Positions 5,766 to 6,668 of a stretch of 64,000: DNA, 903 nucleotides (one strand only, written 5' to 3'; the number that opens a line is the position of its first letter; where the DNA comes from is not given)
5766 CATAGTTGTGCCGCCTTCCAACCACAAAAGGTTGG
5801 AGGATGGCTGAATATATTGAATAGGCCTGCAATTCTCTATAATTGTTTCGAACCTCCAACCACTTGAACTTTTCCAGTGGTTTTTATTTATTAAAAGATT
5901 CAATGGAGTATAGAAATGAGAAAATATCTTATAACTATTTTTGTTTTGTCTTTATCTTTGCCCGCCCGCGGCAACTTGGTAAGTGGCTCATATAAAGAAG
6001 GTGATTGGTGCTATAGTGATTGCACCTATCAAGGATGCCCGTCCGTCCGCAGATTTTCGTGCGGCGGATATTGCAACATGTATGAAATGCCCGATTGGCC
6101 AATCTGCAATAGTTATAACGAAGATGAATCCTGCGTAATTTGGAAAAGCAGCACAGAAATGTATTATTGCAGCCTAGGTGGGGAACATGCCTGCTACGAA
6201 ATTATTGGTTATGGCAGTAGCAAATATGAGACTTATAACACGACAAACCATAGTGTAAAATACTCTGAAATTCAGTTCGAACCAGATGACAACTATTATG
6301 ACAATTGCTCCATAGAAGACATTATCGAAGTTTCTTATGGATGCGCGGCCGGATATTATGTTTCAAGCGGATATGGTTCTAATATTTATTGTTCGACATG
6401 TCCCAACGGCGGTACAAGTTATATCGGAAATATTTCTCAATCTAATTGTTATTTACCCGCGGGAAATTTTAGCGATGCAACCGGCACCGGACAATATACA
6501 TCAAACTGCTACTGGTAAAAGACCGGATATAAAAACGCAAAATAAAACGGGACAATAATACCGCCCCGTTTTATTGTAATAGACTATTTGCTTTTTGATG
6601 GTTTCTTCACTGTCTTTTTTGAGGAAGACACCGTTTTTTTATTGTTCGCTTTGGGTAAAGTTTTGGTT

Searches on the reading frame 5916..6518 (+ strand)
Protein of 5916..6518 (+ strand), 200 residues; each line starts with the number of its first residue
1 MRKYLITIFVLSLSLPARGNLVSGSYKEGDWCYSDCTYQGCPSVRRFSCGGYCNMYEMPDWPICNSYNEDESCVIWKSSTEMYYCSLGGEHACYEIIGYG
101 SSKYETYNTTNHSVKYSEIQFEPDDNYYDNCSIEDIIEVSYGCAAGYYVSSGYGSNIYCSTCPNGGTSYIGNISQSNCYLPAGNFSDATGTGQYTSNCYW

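Call 22: search_protein_families(library=pfam, proteins=[window:5916-6518:+], max_evalue=1)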
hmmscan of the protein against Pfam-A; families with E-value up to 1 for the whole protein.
window:5916-6518:+ (200 aa): 0 families

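Call 23: find_encoding_contigs(protein=window:5916-6518:+, flank=3000, max_places=10)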
Protein window:5916-6518:+ (200 aa): 4 contigs read that carry it; 2 places shown.
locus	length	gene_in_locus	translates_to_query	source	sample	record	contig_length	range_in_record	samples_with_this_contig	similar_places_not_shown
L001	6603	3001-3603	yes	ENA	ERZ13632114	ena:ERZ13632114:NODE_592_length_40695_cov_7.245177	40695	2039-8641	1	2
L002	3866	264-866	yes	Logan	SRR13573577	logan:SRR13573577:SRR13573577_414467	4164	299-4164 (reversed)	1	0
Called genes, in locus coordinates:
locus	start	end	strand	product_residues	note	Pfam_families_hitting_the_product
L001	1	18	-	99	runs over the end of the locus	-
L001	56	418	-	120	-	PF02657:SufE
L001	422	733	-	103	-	PF01883:FeS_assembly_P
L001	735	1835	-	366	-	PF00266:Aminotran_5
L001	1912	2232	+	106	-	PF00085:Thioredoxin, PF13098:Thioredoxin_2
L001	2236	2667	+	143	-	PF21157:DksA_N, PF01258:zf-dskA_traR (weak)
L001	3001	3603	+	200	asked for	-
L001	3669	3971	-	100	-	PF02416:TatA_B_E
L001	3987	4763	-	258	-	PF05036:SPOR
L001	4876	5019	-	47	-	-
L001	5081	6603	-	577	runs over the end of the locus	PF07973:tRNA_SAD, PF00587:tRNA-synt_2b, PF03129:HGTP_anticodon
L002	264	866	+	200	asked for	-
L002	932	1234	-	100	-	PF02416:TatA_B_E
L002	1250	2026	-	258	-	PF05036:SPOR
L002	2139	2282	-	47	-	-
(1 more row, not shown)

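Call 25: find_homologous_proteins(query=window:5916-6518:+, max_evalue=0.001)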
Query window:5916-6518:+ (200 aa): 1 proteins with E <= 0.001 among 34 candidates.
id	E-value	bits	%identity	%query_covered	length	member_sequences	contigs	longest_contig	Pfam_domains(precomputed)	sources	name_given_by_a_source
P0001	1.7e-132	458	99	100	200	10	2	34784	-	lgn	-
